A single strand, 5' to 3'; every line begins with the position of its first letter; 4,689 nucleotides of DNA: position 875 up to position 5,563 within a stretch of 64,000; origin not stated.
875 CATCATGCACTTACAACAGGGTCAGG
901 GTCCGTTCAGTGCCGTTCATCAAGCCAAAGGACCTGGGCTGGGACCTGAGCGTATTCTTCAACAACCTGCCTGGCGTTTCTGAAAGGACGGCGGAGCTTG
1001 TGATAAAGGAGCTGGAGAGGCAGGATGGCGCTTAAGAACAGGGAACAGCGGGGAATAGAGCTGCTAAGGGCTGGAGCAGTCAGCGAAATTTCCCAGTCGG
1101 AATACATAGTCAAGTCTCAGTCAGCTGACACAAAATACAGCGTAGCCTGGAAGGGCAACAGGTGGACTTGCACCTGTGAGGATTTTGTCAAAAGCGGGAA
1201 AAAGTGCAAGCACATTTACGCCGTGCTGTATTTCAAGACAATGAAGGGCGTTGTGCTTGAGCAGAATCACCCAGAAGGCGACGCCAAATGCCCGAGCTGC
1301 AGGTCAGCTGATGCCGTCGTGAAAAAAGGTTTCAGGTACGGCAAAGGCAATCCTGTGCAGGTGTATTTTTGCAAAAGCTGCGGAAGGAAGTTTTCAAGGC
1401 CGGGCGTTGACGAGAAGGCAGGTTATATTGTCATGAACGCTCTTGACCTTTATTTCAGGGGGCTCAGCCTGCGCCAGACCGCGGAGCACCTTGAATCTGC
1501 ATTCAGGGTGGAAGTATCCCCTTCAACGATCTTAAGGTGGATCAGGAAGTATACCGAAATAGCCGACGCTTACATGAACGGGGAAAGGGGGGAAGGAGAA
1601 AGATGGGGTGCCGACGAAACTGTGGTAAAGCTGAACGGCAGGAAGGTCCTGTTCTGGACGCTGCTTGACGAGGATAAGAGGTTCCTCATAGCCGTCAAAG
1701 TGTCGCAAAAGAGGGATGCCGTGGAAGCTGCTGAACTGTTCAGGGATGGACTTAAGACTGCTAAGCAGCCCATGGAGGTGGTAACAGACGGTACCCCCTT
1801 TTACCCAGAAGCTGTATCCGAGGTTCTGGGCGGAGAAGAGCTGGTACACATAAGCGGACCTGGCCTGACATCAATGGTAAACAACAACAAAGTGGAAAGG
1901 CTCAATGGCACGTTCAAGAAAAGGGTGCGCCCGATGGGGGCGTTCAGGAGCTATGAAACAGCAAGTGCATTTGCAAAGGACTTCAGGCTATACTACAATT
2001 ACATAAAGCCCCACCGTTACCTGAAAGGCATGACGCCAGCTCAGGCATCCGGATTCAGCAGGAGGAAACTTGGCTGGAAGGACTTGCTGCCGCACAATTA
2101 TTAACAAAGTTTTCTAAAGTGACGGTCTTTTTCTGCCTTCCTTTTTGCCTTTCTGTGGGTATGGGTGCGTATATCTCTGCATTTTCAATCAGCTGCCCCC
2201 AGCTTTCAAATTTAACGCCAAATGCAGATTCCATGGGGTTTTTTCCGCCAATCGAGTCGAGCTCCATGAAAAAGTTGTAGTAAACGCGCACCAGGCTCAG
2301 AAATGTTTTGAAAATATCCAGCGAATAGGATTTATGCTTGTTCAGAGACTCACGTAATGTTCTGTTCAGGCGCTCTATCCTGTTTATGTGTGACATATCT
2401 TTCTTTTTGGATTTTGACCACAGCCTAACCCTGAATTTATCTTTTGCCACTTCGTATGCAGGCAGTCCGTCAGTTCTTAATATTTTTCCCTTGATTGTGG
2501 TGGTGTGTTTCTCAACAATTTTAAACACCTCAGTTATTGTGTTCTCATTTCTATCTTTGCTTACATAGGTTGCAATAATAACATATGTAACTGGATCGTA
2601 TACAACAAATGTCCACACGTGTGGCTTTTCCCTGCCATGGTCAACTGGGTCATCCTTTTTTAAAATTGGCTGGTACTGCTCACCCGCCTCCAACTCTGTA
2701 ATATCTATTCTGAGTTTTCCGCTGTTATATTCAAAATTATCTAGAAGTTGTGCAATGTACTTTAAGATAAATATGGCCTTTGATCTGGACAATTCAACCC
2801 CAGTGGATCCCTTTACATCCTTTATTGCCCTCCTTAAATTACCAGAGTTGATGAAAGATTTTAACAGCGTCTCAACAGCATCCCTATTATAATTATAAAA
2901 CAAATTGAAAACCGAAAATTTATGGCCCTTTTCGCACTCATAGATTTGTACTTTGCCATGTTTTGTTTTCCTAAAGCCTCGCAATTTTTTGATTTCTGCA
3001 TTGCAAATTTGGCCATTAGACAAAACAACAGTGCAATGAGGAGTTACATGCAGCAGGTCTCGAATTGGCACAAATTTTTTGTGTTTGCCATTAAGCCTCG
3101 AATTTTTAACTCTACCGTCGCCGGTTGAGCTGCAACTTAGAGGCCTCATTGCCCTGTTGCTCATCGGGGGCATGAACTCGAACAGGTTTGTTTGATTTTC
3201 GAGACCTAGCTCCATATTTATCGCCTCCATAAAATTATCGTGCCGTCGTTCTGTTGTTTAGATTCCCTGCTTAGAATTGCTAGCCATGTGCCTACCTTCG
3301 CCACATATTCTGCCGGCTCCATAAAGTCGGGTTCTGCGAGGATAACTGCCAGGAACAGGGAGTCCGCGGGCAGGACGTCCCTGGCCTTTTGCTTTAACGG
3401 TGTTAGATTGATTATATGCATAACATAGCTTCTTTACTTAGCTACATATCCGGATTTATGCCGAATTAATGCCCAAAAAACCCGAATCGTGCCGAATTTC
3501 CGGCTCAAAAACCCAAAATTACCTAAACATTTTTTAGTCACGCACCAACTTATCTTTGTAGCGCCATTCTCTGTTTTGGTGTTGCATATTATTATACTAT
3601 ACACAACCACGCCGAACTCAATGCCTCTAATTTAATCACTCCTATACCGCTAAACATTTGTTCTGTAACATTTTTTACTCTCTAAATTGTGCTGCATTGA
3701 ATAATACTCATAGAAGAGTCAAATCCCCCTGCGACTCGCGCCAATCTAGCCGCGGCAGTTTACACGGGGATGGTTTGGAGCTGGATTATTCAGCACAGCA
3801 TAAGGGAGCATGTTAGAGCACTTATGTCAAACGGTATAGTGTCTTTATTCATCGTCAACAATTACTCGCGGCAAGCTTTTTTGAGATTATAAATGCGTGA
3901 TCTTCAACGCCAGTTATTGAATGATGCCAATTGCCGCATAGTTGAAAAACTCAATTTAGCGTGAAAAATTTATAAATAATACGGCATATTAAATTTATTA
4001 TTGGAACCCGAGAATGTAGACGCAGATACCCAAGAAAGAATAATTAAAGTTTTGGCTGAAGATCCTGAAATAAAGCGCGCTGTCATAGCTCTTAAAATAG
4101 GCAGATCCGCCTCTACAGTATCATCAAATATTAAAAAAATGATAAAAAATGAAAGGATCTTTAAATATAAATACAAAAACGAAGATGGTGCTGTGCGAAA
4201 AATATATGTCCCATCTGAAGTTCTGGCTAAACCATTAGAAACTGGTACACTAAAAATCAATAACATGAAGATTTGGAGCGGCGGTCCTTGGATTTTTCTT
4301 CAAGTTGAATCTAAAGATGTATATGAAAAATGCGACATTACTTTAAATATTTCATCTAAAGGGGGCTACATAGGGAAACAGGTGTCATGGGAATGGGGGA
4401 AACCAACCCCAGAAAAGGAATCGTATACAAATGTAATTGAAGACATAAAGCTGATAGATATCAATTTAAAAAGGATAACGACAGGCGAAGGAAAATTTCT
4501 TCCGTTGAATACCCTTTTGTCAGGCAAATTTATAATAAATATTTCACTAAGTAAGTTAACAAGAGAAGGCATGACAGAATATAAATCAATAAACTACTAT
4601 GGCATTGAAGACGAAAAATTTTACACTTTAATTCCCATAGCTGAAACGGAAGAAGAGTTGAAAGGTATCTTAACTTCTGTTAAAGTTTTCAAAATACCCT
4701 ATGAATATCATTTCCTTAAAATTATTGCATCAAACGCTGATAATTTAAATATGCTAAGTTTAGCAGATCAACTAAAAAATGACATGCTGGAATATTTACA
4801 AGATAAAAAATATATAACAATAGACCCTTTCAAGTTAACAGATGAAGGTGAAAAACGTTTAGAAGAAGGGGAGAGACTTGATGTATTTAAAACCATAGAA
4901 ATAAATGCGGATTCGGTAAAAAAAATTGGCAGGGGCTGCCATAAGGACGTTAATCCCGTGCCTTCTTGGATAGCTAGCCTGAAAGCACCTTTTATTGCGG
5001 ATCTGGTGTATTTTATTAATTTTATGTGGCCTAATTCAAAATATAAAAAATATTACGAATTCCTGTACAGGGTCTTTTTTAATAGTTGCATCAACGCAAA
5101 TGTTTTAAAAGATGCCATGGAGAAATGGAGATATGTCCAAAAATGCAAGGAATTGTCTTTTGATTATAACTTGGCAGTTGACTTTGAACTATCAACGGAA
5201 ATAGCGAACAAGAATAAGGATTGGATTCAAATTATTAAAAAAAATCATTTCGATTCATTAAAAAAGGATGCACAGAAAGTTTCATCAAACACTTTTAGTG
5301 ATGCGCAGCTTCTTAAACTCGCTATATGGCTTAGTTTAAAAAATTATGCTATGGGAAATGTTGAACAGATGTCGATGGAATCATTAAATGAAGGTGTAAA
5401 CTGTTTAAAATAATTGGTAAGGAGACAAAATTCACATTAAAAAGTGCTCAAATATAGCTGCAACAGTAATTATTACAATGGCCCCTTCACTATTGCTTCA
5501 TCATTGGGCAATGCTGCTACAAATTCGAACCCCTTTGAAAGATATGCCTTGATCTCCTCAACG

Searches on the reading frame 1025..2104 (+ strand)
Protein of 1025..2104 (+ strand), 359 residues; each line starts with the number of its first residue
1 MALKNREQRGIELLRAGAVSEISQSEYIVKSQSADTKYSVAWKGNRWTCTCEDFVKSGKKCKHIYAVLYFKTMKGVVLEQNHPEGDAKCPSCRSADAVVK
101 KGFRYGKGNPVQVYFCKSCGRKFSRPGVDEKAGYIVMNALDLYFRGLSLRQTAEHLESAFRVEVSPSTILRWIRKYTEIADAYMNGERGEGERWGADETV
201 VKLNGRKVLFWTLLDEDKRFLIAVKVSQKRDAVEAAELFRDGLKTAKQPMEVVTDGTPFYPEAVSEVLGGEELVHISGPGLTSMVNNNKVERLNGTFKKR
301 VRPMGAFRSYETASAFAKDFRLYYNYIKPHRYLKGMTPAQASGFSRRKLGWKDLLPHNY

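Call 68: search_protein_families(library=pfam, proteins=[window:1025-2104:+], max_evalue=0.001)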
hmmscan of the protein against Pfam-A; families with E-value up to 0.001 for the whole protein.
window:1025-2104:+ (359 aa): 4 families
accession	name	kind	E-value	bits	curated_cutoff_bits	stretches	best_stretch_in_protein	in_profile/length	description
PF13610.12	DDE_Tnp_IS240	-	1.2e-21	77.7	27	1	193-328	3-137/139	DDE domain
PF13683.12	rve_3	-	1.5e-09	37.9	26.5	1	286-338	15-67/67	Integrase core domain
PF04434.22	SWIM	-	5.5e-08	32.6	19.6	1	40-69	3-35/38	SWIM zinc finger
PF00665.32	rve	-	0.00075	20.2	32.6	0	190-258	4-76/102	Integrase core domain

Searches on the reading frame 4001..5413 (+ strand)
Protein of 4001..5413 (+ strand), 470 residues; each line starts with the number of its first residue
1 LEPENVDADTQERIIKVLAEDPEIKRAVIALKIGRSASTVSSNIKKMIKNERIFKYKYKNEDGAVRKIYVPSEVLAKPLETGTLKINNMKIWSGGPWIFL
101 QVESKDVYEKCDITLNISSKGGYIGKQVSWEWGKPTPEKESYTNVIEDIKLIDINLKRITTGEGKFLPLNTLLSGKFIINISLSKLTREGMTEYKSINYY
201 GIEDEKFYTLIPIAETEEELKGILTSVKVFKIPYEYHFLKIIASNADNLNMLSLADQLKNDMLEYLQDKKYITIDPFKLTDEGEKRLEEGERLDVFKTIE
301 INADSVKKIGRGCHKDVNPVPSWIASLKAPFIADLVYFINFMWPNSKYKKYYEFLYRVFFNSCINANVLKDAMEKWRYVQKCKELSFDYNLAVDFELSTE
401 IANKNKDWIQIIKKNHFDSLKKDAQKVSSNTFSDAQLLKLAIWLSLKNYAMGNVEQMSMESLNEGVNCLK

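Call 68: search_protein_families(library=pfam, proteins=[window:4001-5413:+], max_evalue=0.001)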
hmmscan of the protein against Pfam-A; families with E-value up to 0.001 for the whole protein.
window:4001-5413:+ (470 aa): 1 family
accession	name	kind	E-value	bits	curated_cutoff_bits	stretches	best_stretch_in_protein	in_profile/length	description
PF13412.12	HTH_24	-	6.3e-07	29.3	21.9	1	9-52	3-46/48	Winged helix-turn-helix DNA-binding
